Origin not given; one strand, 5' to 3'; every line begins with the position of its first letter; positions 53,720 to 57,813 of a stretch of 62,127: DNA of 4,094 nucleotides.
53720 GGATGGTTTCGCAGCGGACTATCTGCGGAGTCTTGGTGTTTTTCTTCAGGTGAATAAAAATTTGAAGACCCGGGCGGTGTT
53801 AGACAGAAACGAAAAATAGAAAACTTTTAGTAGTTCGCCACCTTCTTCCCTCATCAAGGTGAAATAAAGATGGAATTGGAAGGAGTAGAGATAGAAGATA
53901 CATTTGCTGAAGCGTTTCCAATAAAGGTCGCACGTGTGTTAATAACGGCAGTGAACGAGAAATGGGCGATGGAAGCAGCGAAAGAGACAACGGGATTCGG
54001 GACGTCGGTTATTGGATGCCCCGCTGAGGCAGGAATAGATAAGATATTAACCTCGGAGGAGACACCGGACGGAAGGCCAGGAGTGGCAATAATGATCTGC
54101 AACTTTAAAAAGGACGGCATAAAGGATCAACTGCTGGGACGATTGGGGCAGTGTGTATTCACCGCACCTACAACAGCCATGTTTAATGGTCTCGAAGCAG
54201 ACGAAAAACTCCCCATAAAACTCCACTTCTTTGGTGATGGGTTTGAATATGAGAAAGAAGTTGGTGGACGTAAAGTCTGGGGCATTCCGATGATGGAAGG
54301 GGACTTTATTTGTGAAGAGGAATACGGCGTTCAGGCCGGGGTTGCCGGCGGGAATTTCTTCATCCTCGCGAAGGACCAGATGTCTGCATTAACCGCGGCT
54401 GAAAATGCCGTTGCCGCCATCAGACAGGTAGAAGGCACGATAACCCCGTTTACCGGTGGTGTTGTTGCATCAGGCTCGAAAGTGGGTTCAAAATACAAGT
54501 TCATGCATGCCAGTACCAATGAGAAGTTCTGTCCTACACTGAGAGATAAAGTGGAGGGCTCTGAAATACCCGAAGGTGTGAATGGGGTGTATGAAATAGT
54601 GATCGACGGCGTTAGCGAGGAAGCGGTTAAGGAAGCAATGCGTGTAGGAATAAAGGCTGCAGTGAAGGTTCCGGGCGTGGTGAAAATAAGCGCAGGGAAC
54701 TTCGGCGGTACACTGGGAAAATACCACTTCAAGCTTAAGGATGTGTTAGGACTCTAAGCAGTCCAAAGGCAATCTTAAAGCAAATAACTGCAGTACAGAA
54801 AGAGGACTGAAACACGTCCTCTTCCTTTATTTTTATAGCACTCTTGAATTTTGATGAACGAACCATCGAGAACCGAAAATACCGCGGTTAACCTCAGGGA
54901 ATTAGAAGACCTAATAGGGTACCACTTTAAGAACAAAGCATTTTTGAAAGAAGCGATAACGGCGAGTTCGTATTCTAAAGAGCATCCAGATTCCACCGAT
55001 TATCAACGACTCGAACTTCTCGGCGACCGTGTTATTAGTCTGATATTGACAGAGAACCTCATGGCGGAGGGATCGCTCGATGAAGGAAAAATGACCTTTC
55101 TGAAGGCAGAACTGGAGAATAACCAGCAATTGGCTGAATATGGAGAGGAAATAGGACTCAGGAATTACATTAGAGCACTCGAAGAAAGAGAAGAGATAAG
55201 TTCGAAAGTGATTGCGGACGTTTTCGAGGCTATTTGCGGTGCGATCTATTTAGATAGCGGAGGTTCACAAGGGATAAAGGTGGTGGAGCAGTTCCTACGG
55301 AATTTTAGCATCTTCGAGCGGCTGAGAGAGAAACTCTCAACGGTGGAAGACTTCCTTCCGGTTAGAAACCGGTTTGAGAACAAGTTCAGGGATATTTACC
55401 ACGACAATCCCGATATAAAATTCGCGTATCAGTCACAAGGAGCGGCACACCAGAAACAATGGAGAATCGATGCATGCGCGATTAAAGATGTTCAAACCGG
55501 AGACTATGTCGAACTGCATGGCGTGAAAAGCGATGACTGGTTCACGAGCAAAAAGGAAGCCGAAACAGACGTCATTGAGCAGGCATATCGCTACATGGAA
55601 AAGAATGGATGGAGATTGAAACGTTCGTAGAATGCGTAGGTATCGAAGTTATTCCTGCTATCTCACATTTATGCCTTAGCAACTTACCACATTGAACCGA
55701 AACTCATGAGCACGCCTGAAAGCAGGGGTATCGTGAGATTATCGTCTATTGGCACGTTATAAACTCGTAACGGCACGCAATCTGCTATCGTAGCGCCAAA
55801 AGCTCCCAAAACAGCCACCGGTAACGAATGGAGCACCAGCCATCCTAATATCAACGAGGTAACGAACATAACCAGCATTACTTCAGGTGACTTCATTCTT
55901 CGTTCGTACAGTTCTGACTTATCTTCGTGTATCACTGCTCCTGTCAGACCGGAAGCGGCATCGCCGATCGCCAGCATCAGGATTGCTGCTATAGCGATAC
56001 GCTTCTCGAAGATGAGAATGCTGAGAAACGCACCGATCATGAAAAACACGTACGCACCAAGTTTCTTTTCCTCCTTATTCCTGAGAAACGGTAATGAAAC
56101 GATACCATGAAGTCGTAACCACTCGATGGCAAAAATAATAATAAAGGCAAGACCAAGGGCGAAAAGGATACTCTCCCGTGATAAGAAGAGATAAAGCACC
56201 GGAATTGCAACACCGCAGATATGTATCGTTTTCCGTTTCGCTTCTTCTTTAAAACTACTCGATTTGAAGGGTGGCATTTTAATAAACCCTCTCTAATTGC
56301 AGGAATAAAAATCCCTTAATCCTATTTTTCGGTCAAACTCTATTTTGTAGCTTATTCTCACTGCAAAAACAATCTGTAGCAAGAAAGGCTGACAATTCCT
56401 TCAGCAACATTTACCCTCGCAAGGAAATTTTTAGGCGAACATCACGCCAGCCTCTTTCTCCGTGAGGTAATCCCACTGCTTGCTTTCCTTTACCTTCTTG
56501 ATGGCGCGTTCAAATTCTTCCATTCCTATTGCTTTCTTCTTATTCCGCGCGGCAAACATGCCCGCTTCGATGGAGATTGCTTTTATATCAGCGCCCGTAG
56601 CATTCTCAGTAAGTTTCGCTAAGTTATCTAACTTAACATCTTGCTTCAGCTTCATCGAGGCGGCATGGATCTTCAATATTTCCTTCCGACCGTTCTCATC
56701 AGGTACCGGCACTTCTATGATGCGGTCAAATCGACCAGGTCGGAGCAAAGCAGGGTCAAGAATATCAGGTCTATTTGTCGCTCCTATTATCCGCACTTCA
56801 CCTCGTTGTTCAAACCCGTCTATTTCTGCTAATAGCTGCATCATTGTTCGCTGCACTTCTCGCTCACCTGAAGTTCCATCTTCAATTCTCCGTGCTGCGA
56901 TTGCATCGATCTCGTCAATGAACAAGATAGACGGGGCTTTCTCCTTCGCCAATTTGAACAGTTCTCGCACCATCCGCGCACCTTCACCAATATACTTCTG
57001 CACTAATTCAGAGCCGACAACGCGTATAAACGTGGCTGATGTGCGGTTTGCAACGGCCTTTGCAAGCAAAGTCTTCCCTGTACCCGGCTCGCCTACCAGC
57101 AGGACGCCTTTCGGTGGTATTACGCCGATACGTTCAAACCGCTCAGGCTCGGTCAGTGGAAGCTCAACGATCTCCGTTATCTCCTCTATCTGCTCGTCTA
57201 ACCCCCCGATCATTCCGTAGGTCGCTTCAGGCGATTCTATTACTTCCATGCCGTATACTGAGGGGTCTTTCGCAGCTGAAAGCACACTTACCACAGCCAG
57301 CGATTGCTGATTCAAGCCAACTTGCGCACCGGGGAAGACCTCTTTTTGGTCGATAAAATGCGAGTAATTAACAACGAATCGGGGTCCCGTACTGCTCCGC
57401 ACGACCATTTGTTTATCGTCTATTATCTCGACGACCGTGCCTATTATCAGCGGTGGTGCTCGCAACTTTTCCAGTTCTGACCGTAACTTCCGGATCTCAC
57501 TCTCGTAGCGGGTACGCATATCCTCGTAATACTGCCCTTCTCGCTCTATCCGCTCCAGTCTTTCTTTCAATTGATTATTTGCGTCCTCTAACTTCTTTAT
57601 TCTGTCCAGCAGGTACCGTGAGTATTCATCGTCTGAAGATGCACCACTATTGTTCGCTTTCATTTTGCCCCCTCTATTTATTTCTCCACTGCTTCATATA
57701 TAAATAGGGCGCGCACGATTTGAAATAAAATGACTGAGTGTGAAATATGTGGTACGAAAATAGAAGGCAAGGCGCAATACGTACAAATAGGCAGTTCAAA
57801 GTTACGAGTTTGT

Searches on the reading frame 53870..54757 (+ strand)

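Call 45: search_protein_families(library=pfam, proteins=[window:53870-54757:+], max_evalue=0.00001)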
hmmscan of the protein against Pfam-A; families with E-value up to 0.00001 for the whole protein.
window:53870-54757:+ (295 aa): 2 families
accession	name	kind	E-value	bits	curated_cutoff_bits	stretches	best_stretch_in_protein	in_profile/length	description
PF02741.20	FTR_C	-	9.8e-71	237.1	25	1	144-292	1-149/149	FTR, proximal lobe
PF01913.23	FTR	-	1.2e-61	207.3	27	1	1-141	1-142/142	Formylmethanofuran-tetrahydromethanopterin formyltransferase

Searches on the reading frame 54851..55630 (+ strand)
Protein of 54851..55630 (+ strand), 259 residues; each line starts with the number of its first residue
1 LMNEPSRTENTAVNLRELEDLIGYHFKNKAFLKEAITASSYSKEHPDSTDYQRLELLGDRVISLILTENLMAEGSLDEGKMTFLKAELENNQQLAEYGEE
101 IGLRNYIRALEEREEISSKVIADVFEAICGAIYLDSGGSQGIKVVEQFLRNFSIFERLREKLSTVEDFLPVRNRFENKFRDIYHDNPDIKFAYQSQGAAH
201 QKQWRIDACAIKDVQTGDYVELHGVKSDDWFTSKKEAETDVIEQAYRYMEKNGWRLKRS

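Call 45: search_protein_families(library=pfam, proteins=[window:54851-55630:+], max_evalue=0.00001)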
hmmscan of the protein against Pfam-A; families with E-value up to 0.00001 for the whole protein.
window:54851-55630:+ (259 aa): 2 families
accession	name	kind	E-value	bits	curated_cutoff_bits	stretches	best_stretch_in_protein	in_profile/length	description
PF14622.11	Ribonucleas_3_3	-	3.6e-23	82.6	35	1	29-149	2-124/128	Ribonuclease-III-like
PF00636.31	Ribonuclease_3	-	2.6e-19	70.3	27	1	52-137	1-102/102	Ribonuclease III domain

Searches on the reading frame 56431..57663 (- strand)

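Call 45: search_protein_families(library=pfam, proteins=[window:56431-57663:-], max_evalue=0.00001)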
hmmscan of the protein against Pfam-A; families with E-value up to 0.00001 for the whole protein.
window:56431-57663:- (410 aa): 6 families
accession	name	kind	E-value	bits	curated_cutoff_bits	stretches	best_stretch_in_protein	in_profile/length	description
PF00004.35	AAA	-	7.1e-46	156.3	21.2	1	187-319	1-130/131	ATPase family associated with various cellular activities (AAA)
PF16450.11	Prot_ATP_ID_OB_C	-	1.5e-12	47.6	23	1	74-128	1-55/56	Proteasomal ATPase OB C-terminal domain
PF17862.7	AAA_lid_3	-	1.3e-11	44.2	27.2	1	342-385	1-44/45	AAA+ lid domain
PF07728.20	AAA_5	-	2.1e-08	34.7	22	1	186-307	1-136/139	AAA domain (dynein-related subfamily)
PF07724.20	AAA_2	-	3.8e-06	27.5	27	0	187-278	6-99/166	AAA domain (Cdc48 subfamily)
PF13401.12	AAA_22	-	8.2e-06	26.6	27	0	187-264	8-65/130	AAA domain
